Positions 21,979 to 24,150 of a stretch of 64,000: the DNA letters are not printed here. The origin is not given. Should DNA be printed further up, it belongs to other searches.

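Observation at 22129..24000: NuoI/MbxN-like ferredoxin subunit fused in-frame to a GltD/SudA-type NAD(P)H flavoprotein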

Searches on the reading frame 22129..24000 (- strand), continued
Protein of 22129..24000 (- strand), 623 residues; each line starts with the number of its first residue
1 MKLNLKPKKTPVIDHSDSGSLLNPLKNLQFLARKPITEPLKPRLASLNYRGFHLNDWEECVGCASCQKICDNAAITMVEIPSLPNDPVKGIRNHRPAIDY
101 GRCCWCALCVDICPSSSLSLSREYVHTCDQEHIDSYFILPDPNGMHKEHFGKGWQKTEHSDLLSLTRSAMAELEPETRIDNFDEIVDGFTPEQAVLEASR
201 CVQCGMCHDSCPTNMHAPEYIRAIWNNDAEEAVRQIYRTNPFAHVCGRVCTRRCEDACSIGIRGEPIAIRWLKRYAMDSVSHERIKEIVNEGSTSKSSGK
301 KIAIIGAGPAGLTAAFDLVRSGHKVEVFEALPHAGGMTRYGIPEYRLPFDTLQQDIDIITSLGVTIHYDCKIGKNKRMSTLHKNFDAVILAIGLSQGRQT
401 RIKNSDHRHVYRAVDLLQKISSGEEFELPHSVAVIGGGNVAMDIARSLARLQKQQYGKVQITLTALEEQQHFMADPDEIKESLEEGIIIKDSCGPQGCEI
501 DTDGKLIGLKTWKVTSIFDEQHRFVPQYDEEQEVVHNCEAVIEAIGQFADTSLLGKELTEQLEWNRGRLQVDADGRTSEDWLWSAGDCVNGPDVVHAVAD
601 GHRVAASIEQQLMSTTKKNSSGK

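Call 25: find_related_loci(query=window:22129-24000:-, collection=genome_contigs, flank=10000)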
Query window:22129-24000:- (623 aa) in genome_contigs; peptide patterns used: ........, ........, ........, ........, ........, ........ (x = any residue, [..] = any of these).
37 stretches matched a pattern; 14 encode a relative of the query (tblastn E <= 1e-3); 14 distinct loci.
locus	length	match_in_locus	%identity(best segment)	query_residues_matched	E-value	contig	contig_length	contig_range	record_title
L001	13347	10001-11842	94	10-623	0e+0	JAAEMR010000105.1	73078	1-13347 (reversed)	MAG: Gammaproteobacteria bacterium isolate Bse_11 BseG_CONTIG1106043, whole genome shotgun sequence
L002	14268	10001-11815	70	13-617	0e+0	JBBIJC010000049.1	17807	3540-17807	MAG: Hydrogenophilales bacterium isolate SLS170214_bin_153 NODE_3632_length_17807_cov_20.744648, whole genome shotgun se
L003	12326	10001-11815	70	13-617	0e+0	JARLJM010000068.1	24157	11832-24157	MAG: Parasulfuritortus sp. isolate MAG_CA184 MetaCoAG_Bin_184_sub_Anoxic_k141_408400, whole genome shotgun sequence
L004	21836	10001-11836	87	1-612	0e+0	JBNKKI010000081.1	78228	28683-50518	MAG: Gammaproteobacteria bacterium isolate H1H2.bin.43.orig k141_335291, whole genome shotgun sequence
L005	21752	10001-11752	61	21-608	0e+0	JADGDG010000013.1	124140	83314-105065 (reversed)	MAG: Gammaproteobacteria bacterium isolate BB4 NODE_128_length_124140_cov_30.261930, whole genome shotgun sequence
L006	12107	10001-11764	60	21-612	0e+0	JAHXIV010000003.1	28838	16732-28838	MAG: gamma proteobacterium symbiont of Taylorina sp. isolate L037_T1 c_000000000043, whole genome shotgun sequence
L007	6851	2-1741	61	29-612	0e+0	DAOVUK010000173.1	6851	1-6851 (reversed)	MAG TPA_asm: Gammaproteobacteria bacterium isolate CSMAG_1677 CSMAG_1677_k141_2290084_length_6851_cov_24.6763, whole gen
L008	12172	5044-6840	59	3-612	0e+0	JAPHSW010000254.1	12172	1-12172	MAG: Gammaproteobacteria bacterium isolate N3S-Bin_2 c_000000802235, whole genome shotgun sequence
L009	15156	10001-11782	59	21-619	0e+0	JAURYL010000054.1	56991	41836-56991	MAG: Pseudomonadota bacterium isolate E2_concoct.bin.75 E2_k141_3802, whole genome shotgun sequence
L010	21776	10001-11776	59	21-617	0e+0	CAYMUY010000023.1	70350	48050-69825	MAG TPA_asm: uncultured Thiobacillus sp. isolate binchicken_co284_52 genome assembly, contig: NODE_608_length_70350_cov_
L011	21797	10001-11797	58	3-612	0e+0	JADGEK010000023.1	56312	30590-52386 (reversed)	MAG: Gammaproteobacteria bacterium isolate BB34 NODE_498_length_56312_cov_15.628662, whole genome shotgun sequence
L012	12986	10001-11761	60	21-612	0e+0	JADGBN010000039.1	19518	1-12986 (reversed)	MAG: Gammaproteobacteria bacterium isolate nTSbin2 nTS_bin2_NODE_39_length_19518_cov_6.649580, whole genome shotgun sequ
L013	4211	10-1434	63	144-617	0e+0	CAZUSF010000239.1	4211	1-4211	MAG TPA_asm: uncultured Thiobacillus sp. isolate binchicken_co113_137 genome assembly, contig: NODE_25513_length_4211_co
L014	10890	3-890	69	322-617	7e-135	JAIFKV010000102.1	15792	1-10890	MAG: Betaproteobacteria bacterium isolate bin_127 scaffold_4139, whole genome shotgun sequence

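Call 27: search_protein_representatives(protein=window:22129-24000:-)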
Query: 623 residues. Proteins with E-value up to 0.001 (for the whole library): 18214; up to 1e-10: 9148; up to 1e-30: 3082. The best 150 are listed.
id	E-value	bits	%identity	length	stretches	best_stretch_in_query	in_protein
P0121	1.7e-191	654.1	48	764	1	19-612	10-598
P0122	2.2e-167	574.5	47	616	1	21-612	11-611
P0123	5.1e-155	533.6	46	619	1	19-611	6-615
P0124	6.2e-146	503.6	43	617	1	19-612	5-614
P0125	6.9e-145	500.2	44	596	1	18-612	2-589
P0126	1.5e-144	499.0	42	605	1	16-612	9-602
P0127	4.8e-135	467.6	50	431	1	192-619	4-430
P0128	6.3e-129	447.4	51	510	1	117-557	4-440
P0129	4.3e-127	441.4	41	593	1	20-612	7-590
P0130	2.5e-121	422.4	41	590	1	38-610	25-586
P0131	3.3e-121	421.9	39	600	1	33-614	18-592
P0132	5.2e-121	421.3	42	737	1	20-614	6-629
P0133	1.0e-118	413.7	39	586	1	20-611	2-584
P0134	3.3e-111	388.9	48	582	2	170-422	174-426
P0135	2.3e-107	376.2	99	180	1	1-160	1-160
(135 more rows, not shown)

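Call 28: list_cluster_members(proteins=[P0121, P0122, P0123, P0124, P0125, P0126, P0129, P0130, P0131, P0133])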
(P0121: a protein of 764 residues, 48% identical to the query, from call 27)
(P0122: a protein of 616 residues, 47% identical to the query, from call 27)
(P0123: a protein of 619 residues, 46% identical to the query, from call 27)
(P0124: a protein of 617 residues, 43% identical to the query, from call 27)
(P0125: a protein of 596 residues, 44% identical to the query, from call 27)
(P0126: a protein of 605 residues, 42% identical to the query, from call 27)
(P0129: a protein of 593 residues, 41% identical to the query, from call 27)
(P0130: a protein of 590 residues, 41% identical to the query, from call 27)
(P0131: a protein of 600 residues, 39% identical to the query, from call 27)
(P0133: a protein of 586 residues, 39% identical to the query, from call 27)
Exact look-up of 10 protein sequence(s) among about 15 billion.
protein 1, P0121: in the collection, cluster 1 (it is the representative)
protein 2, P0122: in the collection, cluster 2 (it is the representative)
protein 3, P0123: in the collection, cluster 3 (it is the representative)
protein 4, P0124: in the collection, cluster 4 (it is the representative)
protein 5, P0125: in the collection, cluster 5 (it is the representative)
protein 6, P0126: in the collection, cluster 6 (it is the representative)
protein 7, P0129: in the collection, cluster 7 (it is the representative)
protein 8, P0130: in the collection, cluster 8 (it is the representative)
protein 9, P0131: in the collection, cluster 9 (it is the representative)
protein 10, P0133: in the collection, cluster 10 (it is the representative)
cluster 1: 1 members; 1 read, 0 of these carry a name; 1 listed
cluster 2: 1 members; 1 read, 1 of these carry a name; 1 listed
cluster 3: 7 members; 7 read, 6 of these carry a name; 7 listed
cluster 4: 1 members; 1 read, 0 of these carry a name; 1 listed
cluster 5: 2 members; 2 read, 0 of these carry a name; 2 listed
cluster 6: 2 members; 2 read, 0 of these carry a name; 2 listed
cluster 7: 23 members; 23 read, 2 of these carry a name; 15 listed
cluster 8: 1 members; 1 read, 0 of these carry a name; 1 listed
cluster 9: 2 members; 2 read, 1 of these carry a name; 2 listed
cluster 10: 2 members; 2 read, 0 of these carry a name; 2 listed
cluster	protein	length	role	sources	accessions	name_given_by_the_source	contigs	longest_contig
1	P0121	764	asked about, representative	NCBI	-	-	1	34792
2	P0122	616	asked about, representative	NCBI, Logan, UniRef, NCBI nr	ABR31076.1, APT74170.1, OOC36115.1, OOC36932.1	oxidoreductase [Thermosipho melanesiensis] | 4Fe-4S ferredoxin, iron-sulfur binding domain protein n=2 Tax=Thermosipho melanesiensis ... | FAD-dependent oxidoreductase [Thermosipho melanesiensis]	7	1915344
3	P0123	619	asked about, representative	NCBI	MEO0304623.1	MAG: FAD-dependent oxidoreductase [candidate division WOR-3 bacterium]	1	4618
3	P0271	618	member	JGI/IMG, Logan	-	glutamate synthase (NADPH/NADH) small chain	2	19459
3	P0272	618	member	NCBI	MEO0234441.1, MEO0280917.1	MAG: FAD-dependent oxidoreductase [candidate division WOR-3 bacterium]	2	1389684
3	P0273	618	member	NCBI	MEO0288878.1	MAG: FAD-dependent oxidoreductase [candidate division WOR-3 bacterium]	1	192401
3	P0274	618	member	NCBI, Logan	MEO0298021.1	MAG: FAD-dependent oxidoreductase [candidate division WOR-3 bacterium]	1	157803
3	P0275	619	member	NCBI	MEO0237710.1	MAG: FAD-dependent oxidoreductase [candidate division WOR-3 bacterium]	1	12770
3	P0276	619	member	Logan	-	-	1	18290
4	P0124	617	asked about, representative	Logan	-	-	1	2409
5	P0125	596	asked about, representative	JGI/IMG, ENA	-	-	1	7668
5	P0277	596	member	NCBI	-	-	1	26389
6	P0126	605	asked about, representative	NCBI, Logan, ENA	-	-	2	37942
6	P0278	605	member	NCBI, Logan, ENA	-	-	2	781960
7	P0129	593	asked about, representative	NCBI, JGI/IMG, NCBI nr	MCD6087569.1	MAG: FAD-dependent oxidoreductase [Candidatus Hydrothermae bacterium] | FAD-dependent oxidoreductase [Candidatus Hydrothermae bacterium]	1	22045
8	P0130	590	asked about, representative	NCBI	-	-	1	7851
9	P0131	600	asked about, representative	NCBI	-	-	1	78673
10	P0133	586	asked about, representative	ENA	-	-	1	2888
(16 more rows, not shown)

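Call 29: find_encoding_contigs(protein=P0122, flank=10000, max_places=2)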
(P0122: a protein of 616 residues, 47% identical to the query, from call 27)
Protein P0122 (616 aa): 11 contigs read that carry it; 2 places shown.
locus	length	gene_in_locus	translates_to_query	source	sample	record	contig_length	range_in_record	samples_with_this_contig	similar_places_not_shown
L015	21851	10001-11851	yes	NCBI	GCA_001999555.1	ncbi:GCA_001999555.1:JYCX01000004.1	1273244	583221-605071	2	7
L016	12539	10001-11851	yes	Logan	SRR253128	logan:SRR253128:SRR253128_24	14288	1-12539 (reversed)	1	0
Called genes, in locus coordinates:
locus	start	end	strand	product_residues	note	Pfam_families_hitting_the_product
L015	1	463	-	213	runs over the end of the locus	PF02589:LUD_dom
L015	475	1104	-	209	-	PF06971:Put_DNA-bind_N, PF01408:GFO_IDH_MocA (weak), PF02629:CoA_binding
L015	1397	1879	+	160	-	PF01899:MNHE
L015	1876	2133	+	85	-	PF04066:MrpF_PhaF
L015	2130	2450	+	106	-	PF03334:PhaG_MnhG_YufB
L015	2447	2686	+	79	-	PF13244:MbhD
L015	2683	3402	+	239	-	PF20501:MbhE, PF04039:MnhB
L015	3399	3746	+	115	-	PF00420:Oxidored_q2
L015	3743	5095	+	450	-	PF00361:Proton_antipo_M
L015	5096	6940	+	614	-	PF00361:Proton_antipo_M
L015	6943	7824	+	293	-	PF00146:NADHdh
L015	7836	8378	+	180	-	PF01058:Oxidored_q6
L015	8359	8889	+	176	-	PF00329:Complex1_30kDa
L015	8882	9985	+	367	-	PF00346:Complex1_49kDa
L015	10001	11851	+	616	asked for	PF13534:Fer4_17 (faint), PF00037:Fer4, PF12838:Fer4_7, PF13187:Fer4_9, PF13237:Fer4_10 (weak), PF14691:Fer4_20, PF07992:Pyr_redox_2, PF13450:NAD_binding_8, +6 more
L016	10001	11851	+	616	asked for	PF13534:Fer4_17 (faint), PF00037:Fer4, PF12838:Fer4_7, PF13187:Fer4_9, PF13237:Fer4_10 (weak), PF14691:Fer4_20, PF07992:Pyr_redox_2, PF13450:NAD_binding_8, +6 more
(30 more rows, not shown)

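Call 30: find_encoding_contigs(protein=window:22129-24000:-, flank=3000, max_places=8)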
Protein window:22129-24000:- (623 aa): 24 contigs read that carry it; 1 place shown.
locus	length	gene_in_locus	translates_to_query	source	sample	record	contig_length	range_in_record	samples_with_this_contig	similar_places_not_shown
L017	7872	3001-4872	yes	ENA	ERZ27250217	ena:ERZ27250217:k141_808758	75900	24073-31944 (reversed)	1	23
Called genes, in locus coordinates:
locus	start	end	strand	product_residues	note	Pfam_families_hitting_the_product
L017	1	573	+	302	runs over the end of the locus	PF00146:NADHdh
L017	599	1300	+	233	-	PF01058:Oxidored_q6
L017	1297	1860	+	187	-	PF00329:Complex1_30kDa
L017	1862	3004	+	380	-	PF00346:Complex1_49kDa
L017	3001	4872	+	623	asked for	PF00037:Fer4 (faint), PF12838:Fer4_7 (weak), PF13187:Fer4_9 (faint), PF13484:Fer4_16 (faint), PF14691:Fer4_20, PF00070:Pyr_redox (faint), PF07992:Pyr_redox_2, PF13450:NAD_binding_8, +2 more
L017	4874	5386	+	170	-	PF02915:Rubrerythrin (weak)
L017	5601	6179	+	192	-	PF11136:DUF2889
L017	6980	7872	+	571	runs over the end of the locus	-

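Call 53: search_protein_families(library=ncbifam, proteins=[P0122, P0035, P0129], max_evalue=1e-10)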
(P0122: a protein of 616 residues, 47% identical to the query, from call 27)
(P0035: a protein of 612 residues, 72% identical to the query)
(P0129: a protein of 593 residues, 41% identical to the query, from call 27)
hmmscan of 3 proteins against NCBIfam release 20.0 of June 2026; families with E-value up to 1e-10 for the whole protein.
P0122 (616 aa): 39 families (the best 25 are shown)
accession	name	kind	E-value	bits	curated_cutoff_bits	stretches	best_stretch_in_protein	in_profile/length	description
NF010590.0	PRK13984.1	equivalog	0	1194.7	946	1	1-614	1-609/611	putative oxidoreductase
NF009410.0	PRK12771.1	subfamily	2.9e-118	395.9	516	1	196-613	50-447/566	NAD(P)-binding protein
NF009414.0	PRK12778.1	equivalog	5.6e-93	312.6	1103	1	152-613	292-751/752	bifunctional dihydroorotate dehydrogenase B NAD binding subunit/NADPH-dependent glutamate synthase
NF009454.0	PRK12814.1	equivalog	3.9e-90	303.1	916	1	194-612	102-501/657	putative NADPH-dependent glutamate synthase small subunit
TIGR01316.1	gltA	equivalog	3.9e-89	299.5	471.75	1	165-611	3-449/449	NADPH-dependent glutamate synthase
TIGR01318.1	gltD_gamma_fam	subfamily_domain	1.1e-76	258.4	482.95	1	152-611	4-465/467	glutamate synthase, small subunit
NF009408.0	PRK12769.1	equivalog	6.8e-72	242.6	1003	1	50-612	85-652/659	formate-dependent uric acid utilization protein AegA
TIGR03315.1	Se_ygfK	equivalog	1.9e-70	237.5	835.3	1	190-607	439-835/1012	putative selenate reductase subunit YgfK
NF009413.0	PRK12775.1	equivalog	4.6e-67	226.6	1895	1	156-614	299-757/1006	putative trifunctional 2-polyprenylphenol hydroxylase/glutamate synthase subunit beta/ferritin domain-containing protein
TIGR01317.1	GOGAT_sm_gam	subfamily_domain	1.7e-62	211.8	447.7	1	159-612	13-479/485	glutamate synthase small subunit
NF009451.0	PRK12809.1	equivalog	5.4e-61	206.7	1154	1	49-607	84-630/639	formate-dependent uric acid utilization protein YgfT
NF009409.0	PRK12770.1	subfamily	4.2e-60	203.7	343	1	290-613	15-352/360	putative glutamate synthase subunit beta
NF009415.0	PRK12779.1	equivalog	3.1e-48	164.4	1519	1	199-608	213-623/944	putative bifunctional glutamate synthase subunit beta/2-polyprenylphenol hydroxylase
NF045663.1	diclust_near_Sec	equivalog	1.6e-38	132.3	530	1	196-390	20-201/759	pyridine nucleotide-disulfide oxidoreductase/dicluster-binding protein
NF004543.0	PRK05888.2-5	equivalog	6.5e-37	127.1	243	1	7-117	16-124/217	NADH-quinone oxidoreductase subunit NuoI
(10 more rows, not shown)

P0035 (612 aa): 34 families (the best 25 are shown)
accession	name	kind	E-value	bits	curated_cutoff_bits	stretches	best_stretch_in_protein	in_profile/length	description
NF010590.0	PRK13984.1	equivalog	8.5e-242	803.7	946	1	10-606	9-609/611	putative oxidoreductase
NF009410.0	PRK12771.1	subfamily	1.9e-119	399.8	516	1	198-611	50-453/566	NAD(P)-binding protein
NF009454.0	PRK12814.1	equivalog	4.2e-94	316.2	916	1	196-609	102-506/657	putative NADPH-dependent glutamate synthase small subunit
NF009414.0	PRK12778.1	equivalog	1.3e-81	275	1103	1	150-603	288-749/752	bifunctional dihydroorotate dehydrogenase B NAD binding subunit/NADPH-dependent glutamate synthase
TIGR01316.1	gltA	equivalog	1.1e-76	258.5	471.75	1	167-602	3-448/449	NADPH-dependent glutamate synthase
NF009413.0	PRK12775.1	equivalog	5.9e-66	223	1895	1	154-605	295-756/1006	putative trifunctional 2-polyprenylphenol hydroxylase/glutamate synthase subunit beta/ferritin domain-containing protein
NF009408.0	PRK12769.1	equivalog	6.5e-66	222.8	1003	1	49-608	85-656/659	formate-dependent uric acid utilization protein AegA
TIGR01318.1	gltD_gamma_fam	subfamily_domain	4.8e-63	213.3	482.95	1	154-601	4-463/467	glutamate synthase, small subunit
TIGR01317.1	GOGAT_sm_gam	subfamily_domain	3.6e-60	204.2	447.7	1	155-603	7-478/485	glutamate synthase small subunit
TIGR03315.1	Se_ygfK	equivalog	2e-58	197.7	835.3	1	197-601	446-837/1012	putative selenate reductase subunit YgfK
NF009451.0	PRK12809.1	equivalog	2.1e-45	155.2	1154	1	49-600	85-631/639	formate-dependent uric acid utilization protein YgfT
NF009409.0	PRK12770.1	subfamily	4.4e-45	154.3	343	1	289-608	17-355/360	putative glutamate synthase subunit beta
NF009415.0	PRK12779.1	equivalog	4.7e-40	137.3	1519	1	199-599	211-622/944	putative bifunctional glutamate synthase subunit beta/2-polyprenylphenol hydroxylase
NF045663.1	diclust_near_Sec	equivalog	8.8e-35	120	530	1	197-393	19-206/759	pyridine nucleotide-disulfide oxidoreductase/dicluster-binding protein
NF004543.0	PRK05888.2-5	equivalog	3e-25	89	243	1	7-124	15-132/217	NADH-quinone oxidoreductase subunit NuoI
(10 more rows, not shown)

P0129 (593 aa): 38 families (the best 25 are shown)
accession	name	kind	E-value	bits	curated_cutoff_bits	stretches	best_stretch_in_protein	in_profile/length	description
NF010590.0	PRK13984.1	equivalog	2e-186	620.8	946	1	6-591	9-607/611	putative oxidoreductase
NF009410.0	PRK12771.1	subfamily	9.4e-127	423.9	516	1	190-592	50-447/566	NAD(P)-binding protein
NF009414.0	PRK12778.1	equivalog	2.5e-114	383.2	1103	1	146-591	292-750/752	bifunctional dihydroorotate dehydrogenase B NAD binding subunit/NADPH-dependent glutamate synthase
TIGR01316.1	gltA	equivalog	1.1e-110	370.6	471.75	1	157-590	1-449/449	NADPH-dependent glutamate synthase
NF009454.0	PRK12814.1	equivalog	4.8e-108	362.2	916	1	189-593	103-503/657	putative NADPH-dependent glutamate synthase small subunit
NF009408.0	PRK12769.1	equivalog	3.5e-97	326.1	1003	1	38-591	77-652/659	formate-dependent uric acid utilization protein AegA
TIGR01318.1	gltD_gamma_fam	subfamily_domain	4.5e-92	309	482.95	1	147-590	5-465/467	glutamate synthase, small subunit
NF009413.0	PRK12775.1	equivalog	2.7e-87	293.6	1895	1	149-591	298-755/1006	putative trifunctional 2-polyprenylphenol hydroxylase/glutamate synthase subunit beta/ferritin domain-containing protein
TIGR03315.1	Se_ygfK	equivalog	1.9e-83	280.5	835.3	1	187-586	444-835/1012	putative selenate reductase subunit YgfK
NF009451.0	PRK12809.1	equivalog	1.4e-81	274.7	1154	1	46-586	84-630/639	formate-dependent uric acid utilization protein YgfT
NF009409.0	PRK12770.1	subfamily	4e-65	220.2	343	1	273-592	13-352/360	putative glutamate synthase subunit beta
NF009415.0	PRK12779.1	equivalog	8e-62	209.4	1519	1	188-587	208-623/944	putative bifunctional glutamate synthase subunit beta/2-polyprenylphenol hydroxylase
TIGR01317.1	GOGAT_sm_gam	subfamily_domain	2.5e-61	208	447.7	1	146-592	6-480/485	glutamate synthase small subunit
NF004543.0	PRK05888.2-5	equivalog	6.8e-36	123.8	243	1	7-120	19-130/217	NADH-quinone oxidoreductase subunit NuoI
NF045663.1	diclust_near_Sec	equivalog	1.7e-34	119.1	530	1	188-374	18-200/759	pyridine nucleotide-disulfide oxidoreductase/dicluster-binding protein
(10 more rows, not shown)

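Call 54: predict_structure(alignment_id=A1)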
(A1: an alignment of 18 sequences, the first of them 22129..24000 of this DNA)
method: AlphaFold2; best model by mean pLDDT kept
length: 623 residues; sequences in the alignment: 18
mean_pLDDT: 86.1   pTM: 0.82
mean pLDDT of the five models: 86.1, 86.0, 82.1, 80.6, 75.7
residues with pLDDT >= 90: 374; 70-90: 174; 50-70: 31; < 50: 44
segments of 3 or more residues with pLDDT < 50: 1-20, 32-44, 126-131, 620-623
pLDDT, mean of each block of 10 residues (from residue 1): 33 40 55 42 55 89 91 89 84 90 85 90 59 64 78 78 84 90 89 94 88 91 97 95 88 87 90 94 96 86 96 97 96 93 92 96 96 89 96 89 96 95 93 96 97 96 96 92 96 97 96 93 91 97 92 84 85 92 87 85 95 68 42
secondary structure, 60 per line:
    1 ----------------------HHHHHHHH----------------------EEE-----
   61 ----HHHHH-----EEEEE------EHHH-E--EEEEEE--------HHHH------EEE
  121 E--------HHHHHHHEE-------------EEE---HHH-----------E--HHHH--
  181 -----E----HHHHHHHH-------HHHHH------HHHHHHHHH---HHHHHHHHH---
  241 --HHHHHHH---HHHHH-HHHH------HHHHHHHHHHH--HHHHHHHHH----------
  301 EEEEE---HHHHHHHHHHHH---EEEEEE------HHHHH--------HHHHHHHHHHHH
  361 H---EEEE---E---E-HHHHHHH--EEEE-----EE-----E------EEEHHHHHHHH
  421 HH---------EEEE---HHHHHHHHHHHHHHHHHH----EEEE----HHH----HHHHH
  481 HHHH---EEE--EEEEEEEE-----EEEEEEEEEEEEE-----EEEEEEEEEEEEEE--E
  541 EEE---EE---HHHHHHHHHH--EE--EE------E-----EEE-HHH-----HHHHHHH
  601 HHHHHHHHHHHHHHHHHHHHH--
elements in order: H23-30 E53-55 H65-69 E75-79 E94-99 H108-111 E118-121 H130-136 E152-154 H175-178 H191-198 H206-210 H217-225 H229-237 H243-249 H253-257 H259-262 H269-279 H282-290 E301-305 H309-320 E324-329 H336-340 H349-361 E365-368 H378-384 E387-390 E410-412 H413-422 E432-435 H439-456 E461-464 H476-484 E488-490 E493-500 E506-518 E524-537 E540-543 H552-561 E582-584 H594-621
